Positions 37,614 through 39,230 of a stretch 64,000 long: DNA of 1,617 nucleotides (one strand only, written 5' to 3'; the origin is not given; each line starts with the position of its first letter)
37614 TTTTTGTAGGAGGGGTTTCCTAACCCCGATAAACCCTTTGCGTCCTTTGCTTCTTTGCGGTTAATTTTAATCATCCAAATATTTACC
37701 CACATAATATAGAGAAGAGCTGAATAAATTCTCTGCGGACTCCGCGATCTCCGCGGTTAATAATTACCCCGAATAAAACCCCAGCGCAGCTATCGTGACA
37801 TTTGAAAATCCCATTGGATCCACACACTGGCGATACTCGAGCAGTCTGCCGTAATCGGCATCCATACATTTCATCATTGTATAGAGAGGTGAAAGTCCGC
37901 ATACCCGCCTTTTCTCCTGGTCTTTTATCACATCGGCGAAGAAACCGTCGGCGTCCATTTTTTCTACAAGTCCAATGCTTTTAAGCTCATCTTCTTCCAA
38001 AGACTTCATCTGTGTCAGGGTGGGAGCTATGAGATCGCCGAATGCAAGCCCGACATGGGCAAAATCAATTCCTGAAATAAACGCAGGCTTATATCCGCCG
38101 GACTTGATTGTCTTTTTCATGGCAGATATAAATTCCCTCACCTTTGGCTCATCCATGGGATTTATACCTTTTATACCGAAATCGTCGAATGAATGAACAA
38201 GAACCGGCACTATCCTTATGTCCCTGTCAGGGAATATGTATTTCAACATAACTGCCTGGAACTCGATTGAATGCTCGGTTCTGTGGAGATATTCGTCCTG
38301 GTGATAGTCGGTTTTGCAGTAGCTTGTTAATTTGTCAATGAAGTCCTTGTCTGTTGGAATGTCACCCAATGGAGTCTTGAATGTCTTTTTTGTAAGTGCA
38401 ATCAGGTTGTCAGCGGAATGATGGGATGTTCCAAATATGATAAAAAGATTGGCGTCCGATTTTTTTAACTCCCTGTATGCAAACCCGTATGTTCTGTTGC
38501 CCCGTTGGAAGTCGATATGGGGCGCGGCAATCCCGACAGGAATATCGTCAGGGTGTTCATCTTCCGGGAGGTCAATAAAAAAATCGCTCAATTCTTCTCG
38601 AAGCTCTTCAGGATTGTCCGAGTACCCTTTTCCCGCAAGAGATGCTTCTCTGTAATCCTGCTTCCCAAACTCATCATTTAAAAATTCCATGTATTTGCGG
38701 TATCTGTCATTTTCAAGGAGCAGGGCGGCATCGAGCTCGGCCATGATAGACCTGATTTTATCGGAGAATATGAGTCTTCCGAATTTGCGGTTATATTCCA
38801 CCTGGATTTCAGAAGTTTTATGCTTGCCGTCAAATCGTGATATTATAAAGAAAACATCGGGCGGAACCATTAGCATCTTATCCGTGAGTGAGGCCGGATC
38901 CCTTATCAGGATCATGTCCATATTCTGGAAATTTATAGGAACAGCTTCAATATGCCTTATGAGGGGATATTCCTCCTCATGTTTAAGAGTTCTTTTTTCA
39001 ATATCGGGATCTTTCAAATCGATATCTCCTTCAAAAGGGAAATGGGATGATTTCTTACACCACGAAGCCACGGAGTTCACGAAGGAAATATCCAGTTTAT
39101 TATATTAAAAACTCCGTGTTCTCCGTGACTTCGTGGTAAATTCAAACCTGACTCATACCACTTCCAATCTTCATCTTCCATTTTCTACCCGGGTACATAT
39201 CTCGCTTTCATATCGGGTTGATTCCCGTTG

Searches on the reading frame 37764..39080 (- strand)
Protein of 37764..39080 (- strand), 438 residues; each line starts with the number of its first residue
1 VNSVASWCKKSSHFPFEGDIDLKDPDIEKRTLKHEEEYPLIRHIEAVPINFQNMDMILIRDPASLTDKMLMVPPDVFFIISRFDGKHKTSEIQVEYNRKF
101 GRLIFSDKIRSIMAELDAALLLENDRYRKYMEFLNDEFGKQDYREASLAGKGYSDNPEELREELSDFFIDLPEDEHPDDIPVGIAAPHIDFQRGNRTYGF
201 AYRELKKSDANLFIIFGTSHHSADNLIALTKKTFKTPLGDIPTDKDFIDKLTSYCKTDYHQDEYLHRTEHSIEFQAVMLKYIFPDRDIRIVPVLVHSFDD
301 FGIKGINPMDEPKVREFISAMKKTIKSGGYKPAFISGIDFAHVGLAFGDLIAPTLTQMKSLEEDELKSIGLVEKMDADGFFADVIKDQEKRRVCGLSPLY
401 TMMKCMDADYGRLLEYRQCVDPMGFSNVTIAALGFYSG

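Call 69: search_protein_families(library=pfam, proteins=[window:37764-39080:-], max_evalue=0.00001)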
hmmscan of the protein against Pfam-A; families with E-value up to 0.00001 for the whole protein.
window:37764-39080:- (438 aa): 1 family
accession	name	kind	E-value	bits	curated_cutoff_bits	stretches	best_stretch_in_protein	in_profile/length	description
PF01875.22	Memo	-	4.4e-40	138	27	1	145-423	1-256/269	Memo-like protein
